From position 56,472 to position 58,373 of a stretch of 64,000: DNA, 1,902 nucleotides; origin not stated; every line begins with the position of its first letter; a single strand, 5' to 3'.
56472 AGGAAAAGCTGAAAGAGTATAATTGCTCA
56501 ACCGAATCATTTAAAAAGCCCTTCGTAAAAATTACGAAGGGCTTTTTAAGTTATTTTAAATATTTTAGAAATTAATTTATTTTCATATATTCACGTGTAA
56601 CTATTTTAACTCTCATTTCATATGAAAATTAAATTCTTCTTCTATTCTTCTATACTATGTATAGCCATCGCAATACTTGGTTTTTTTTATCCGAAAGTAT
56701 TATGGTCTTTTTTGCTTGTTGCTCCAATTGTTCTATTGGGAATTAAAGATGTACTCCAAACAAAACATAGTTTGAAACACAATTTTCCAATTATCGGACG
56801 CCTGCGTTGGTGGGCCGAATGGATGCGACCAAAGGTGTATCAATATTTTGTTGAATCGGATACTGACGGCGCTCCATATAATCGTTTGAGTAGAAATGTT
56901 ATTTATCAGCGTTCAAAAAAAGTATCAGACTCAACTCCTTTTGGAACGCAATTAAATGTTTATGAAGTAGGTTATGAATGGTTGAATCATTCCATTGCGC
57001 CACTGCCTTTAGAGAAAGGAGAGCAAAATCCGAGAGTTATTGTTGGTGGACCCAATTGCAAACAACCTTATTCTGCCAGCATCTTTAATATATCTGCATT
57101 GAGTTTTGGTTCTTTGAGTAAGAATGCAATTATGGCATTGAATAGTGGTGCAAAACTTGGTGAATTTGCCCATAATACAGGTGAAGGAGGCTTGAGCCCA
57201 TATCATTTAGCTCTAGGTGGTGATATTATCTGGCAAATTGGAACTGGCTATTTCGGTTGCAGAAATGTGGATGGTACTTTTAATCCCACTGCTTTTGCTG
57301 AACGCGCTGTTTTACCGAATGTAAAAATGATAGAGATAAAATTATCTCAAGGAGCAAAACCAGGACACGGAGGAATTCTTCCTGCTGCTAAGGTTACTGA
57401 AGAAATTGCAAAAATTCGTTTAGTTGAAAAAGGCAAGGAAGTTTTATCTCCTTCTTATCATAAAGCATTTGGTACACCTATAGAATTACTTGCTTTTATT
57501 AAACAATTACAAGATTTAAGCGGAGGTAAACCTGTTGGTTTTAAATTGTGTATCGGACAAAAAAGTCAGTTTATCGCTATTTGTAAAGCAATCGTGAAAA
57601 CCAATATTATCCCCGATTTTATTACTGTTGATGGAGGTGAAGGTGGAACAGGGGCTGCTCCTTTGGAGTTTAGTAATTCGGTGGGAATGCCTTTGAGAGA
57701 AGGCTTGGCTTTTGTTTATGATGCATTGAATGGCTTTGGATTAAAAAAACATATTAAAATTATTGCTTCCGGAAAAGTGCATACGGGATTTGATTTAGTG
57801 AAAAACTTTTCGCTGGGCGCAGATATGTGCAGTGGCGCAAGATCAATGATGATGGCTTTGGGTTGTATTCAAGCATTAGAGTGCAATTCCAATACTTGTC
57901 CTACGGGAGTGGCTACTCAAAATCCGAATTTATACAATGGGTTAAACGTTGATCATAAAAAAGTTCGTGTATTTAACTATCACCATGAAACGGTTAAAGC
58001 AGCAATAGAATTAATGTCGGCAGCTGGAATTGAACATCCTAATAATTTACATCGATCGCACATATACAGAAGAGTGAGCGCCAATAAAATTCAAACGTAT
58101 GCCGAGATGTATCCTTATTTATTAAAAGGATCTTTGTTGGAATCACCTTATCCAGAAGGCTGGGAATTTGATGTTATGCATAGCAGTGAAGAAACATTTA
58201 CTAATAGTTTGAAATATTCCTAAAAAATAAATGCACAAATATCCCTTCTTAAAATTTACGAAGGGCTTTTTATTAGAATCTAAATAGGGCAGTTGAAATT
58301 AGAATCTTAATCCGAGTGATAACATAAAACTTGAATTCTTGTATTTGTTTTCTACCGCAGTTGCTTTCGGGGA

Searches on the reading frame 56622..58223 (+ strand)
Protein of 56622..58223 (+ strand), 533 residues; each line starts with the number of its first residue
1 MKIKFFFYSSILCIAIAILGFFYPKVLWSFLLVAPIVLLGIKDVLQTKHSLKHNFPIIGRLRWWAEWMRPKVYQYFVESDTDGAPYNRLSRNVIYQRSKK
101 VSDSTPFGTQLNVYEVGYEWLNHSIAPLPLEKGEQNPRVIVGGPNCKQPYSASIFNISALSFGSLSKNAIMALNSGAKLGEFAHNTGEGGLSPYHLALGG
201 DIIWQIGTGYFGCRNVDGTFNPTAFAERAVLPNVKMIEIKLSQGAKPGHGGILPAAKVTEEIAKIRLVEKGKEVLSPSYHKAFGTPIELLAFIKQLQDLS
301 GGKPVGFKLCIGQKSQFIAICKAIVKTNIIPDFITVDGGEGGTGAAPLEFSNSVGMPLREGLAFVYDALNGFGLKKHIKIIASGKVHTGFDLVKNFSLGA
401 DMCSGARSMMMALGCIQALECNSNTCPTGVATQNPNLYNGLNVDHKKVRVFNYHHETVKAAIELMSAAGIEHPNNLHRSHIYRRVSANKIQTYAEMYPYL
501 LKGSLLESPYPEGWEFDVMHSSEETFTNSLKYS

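Call 4: search_protein_families(library=pfam, proteins=[window:56622-58223:+], max_evalue=0.1)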
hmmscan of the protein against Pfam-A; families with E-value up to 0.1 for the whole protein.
window:56622-58223:+ (533 aa): 2 families
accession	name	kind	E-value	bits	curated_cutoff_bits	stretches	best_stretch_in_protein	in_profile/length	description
PF01645.23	Glu_synthase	-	4.7e-84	283.1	20.4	1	152-470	66-368/369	Conserved region in glutamate synthase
PF01070.24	FMN_dh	-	0.0016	17.9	24.9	1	375-415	271-311/350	FMN-dependent dehydrogenase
